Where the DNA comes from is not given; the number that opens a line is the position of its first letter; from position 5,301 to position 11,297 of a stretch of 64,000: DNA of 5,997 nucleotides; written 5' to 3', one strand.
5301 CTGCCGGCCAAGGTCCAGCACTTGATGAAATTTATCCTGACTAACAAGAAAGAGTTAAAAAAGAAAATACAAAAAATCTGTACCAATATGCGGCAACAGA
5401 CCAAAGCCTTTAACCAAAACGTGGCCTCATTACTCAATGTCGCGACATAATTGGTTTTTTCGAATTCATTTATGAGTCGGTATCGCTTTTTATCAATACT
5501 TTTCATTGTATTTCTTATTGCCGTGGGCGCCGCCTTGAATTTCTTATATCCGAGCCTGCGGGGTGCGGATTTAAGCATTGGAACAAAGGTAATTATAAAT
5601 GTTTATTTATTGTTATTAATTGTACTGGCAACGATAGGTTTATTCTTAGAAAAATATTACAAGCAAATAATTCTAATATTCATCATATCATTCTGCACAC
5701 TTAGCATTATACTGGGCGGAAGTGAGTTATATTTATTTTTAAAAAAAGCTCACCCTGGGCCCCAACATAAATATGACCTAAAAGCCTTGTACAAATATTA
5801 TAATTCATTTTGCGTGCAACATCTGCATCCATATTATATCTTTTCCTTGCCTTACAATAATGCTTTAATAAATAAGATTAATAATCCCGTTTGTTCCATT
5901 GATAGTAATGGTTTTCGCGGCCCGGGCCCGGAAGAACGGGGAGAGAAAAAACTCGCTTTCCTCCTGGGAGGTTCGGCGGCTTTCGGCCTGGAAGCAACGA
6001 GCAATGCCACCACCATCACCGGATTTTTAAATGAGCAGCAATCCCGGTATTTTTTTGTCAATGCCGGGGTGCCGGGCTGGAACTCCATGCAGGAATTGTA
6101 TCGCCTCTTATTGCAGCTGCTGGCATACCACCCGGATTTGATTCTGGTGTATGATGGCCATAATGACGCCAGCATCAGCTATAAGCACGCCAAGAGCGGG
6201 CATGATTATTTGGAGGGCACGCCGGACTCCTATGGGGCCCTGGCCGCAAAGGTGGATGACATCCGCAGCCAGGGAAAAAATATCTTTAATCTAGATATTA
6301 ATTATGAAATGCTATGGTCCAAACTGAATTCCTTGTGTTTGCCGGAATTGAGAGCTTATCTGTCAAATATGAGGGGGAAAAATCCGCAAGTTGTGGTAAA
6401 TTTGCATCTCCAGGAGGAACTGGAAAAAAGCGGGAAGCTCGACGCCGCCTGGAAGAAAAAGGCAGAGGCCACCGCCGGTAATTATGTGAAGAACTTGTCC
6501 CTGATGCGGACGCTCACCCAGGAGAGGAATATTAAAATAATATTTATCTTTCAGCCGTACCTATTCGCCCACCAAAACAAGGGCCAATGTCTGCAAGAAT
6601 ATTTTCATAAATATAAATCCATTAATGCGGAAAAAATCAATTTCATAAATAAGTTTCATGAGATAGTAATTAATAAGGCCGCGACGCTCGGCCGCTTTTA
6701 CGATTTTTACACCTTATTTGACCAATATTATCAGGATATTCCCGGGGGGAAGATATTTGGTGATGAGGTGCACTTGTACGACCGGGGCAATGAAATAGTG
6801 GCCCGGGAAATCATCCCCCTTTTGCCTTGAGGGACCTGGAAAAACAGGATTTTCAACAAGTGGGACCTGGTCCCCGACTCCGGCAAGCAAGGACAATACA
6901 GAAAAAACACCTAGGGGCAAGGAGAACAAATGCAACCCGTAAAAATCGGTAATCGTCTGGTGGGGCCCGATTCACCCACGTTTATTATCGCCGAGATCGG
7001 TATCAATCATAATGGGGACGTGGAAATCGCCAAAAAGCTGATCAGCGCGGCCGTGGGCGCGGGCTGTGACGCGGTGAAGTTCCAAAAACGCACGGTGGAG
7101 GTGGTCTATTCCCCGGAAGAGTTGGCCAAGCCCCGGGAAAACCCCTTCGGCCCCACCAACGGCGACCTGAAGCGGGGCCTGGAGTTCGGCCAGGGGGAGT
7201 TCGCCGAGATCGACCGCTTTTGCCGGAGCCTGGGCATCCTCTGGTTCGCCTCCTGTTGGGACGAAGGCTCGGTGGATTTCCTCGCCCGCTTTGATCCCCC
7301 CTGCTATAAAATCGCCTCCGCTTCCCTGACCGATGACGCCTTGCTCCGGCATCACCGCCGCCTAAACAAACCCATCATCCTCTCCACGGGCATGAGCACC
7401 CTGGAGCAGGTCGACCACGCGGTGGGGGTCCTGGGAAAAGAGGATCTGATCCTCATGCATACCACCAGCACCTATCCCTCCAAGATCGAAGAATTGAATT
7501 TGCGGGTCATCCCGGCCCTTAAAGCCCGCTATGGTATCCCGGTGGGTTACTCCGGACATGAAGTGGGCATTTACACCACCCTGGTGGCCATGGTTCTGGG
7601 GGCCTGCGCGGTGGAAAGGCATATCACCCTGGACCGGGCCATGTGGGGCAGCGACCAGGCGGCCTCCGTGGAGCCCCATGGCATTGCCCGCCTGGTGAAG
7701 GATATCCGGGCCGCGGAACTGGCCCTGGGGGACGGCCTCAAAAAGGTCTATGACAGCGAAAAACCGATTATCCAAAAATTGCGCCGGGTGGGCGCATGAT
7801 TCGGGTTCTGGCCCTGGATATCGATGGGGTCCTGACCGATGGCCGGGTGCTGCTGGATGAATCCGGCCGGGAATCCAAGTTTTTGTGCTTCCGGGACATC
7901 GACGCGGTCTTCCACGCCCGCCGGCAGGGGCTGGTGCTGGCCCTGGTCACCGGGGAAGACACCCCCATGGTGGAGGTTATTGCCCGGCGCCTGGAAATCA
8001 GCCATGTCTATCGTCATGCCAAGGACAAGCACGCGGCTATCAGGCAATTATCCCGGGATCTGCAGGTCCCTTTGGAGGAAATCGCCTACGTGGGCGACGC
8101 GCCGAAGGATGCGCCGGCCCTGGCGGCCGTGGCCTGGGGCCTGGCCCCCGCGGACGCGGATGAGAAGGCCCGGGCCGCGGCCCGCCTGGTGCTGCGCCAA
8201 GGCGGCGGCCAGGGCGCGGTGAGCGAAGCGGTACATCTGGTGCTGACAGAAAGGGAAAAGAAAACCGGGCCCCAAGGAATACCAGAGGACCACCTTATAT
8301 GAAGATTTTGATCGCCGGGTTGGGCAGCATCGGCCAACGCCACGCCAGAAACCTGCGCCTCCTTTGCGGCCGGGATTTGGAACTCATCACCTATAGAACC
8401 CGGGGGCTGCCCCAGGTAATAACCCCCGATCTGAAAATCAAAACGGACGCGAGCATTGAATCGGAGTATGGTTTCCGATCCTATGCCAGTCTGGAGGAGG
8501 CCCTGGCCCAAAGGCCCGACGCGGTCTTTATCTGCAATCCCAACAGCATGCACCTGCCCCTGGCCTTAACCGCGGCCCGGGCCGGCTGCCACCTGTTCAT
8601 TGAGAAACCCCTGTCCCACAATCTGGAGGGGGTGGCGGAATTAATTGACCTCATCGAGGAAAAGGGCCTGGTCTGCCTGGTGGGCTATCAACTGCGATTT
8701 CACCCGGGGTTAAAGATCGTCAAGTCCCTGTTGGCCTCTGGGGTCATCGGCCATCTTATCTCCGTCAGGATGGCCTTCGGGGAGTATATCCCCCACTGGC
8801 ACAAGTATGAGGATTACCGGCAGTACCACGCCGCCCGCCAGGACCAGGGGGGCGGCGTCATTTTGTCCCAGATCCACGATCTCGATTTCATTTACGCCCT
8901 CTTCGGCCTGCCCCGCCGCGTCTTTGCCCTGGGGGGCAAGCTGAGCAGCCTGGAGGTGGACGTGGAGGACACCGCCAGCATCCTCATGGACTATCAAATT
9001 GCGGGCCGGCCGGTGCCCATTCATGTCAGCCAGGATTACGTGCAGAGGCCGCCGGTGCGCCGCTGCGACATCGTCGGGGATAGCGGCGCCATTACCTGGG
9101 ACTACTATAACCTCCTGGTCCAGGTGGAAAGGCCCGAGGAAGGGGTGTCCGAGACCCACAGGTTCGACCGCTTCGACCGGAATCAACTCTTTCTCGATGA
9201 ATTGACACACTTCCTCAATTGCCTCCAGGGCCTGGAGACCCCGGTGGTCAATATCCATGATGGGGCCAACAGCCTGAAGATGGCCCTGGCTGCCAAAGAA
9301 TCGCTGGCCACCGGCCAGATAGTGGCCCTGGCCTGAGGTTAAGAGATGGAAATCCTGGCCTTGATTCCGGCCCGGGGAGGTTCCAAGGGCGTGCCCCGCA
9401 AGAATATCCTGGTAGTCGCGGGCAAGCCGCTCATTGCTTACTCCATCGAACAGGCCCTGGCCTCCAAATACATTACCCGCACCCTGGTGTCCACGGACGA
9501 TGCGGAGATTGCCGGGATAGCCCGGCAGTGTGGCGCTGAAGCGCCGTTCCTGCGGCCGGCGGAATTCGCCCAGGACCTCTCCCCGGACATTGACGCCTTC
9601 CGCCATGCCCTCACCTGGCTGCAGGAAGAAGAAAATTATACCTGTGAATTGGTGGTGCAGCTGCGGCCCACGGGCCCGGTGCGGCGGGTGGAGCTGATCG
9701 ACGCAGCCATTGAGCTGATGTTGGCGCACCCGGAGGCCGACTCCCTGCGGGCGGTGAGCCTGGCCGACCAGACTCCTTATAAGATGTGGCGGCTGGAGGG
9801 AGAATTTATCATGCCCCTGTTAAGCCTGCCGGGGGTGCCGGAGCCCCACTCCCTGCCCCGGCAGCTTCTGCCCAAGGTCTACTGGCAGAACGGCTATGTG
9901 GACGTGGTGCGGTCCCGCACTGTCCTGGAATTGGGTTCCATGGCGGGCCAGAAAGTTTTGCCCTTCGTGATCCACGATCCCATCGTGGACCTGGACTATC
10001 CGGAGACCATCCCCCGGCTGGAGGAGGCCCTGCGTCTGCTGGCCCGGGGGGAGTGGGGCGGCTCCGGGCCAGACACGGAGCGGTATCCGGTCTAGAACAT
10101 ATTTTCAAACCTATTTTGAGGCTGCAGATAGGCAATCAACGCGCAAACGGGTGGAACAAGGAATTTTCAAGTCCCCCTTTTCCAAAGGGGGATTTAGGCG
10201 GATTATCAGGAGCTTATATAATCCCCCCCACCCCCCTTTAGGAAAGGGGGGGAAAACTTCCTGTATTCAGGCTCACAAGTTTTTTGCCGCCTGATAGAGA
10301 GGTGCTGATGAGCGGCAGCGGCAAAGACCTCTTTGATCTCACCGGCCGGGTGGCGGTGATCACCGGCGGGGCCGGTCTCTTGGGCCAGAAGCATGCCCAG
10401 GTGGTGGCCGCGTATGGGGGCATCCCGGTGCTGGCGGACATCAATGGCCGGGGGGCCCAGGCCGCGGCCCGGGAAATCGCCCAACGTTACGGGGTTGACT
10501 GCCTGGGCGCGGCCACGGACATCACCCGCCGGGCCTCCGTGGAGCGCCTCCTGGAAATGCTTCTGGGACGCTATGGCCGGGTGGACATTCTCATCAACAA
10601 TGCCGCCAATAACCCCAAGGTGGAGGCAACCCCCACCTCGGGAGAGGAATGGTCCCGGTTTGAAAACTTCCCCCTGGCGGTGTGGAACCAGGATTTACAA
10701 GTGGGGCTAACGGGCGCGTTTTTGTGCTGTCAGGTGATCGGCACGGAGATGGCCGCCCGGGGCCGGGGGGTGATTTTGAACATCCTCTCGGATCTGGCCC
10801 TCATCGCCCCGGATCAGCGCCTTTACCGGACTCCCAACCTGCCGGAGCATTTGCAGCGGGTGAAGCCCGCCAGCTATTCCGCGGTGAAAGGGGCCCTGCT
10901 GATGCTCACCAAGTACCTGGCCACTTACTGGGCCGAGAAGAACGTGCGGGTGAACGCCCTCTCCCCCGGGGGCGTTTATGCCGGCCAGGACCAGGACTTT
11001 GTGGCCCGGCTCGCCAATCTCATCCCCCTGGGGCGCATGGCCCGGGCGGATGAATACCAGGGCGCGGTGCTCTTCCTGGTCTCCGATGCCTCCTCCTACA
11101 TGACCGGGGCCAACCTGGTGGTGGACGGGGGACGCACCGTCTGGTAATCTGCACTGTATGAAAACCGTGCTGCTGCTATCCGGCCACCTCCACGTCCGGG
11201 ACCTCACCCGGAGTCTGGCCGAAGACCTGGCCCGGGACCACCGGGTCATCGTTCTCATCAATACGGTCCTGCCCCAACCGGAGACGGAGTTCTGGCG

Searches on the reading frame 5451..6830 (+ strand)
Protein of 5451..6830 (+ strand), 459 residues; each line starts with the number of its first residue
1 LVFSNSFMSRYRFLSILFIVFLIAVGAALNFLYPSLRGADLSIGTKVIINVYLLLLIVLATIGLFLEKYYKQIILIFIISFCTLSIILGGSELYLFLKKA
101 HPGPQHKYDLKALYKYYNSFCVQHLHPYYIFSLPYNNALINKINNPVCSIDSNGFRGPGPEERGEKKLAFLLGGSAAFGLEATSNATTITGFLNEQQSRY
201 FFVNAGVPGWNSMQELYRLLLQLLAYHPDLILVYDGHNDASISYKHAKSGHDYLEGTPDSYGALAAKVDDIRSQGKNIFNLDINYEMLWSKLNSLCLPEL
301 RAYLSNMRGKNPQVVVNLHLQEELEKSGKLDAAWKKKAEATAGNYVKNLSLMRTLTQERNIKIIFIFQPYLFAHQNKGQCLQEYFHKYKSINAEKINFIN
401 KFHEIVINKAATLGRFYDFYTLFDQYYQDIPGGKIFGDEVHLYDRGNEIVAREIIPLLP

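Call 58: search_protein_families(library=pfam, proteins=[window:5451-6830:+], max_evalue=0.0001)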
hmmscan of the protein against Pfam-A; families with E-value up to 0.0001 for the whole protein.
window:5451-6830:+ (459 aa): 2 families
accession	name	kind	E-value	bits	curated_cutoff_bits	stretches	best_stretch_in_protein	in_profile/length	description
PF13472.12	Lipase_GDSL_2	-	2.9e-08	34.8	32.9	1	172-299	2-88/178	GDSL-like Lipase/Acylhydrolase family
PF00657.28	Lipase_GDSL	-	2e-06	28.5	23.6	0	186-318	23-173/208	GDSL-like Lipase/Acylhydrolase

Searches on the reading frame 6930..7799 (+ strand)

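Call 58: search_protein_families(library=pfam, proteins=[window:6930-7799:+], max_evalue=0.0001)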
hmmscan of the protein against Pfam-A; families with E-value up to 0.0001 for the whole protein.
window:6930-7799:+ (289 aa): 1 family
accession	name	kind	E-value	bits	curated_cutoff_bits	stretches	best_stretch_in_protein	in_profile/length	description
PF03102.20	NeuB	-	9.9e-76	254.8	22.1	1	37-270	1-240/241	NeuB family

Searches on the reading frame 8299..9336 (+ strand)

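Call 58: search_protein_families(library=pfam, proteins=[window:8299-9336:+], max_evalue=0.0001)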
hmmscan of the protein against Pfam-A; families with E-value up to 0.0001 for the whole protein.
window:8299-9336:+ (345 aa): 3 families
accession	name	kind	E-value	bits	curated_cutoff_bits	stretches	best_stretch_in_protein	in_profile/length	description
PF01408.29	GFO_IDH_MocA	-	3.2e-19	70.2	24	1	1-130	1-120/120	Oxidoreductase family, NAD-binding Rossmann fold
PF22725.1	GFO_IDH_MocA_C3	-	7.2e-16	58.8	27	1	141-265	4-123/124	GFO/IDH/MocA C-terminal domain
PF02894.22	GFO_IDH_MocA_C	-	3.7e-13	50.2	22.9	1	142-344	1-218/218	Oxidoreductase family, C-terminal alpha/beta domain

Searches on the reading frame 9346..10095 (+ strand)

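Call 58: search_protein_families(library=pfam, proteins=[window:9346-10095:+], max_evalue=0.0001)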
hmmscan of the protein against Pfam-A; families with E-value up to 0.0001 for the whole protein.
window:9346-10095:+ (249 aa): 1 family
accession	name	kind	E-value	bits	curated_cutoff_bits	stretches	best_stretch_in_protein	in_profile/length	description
PF02348.25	CTP_transf_3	-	7.2e-19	68.9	22.6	1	5-131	2-120/217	Cytidylyltransferase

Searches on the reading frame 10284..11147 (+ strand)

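Call 58: search_protein_families(library=pfam, proteins=[window:10284-11147:+], max_evalue=0.0001)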
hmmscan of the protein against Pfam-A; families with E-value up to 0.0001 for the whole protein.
window:10284-11147:+ (287 aa): 2 families
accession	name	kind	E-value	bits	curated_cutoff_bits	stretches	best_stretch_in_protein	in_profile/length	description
PF13561.12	adh_short_C2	-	1.6e-41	142.9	27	2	196-284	141-235/236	Enoyl-(Acyl carrier protein) reductase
PF00106.31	adh_short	-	1.6e-31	109.7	26.6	2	22-173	1-140/195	short chain dehydrogenase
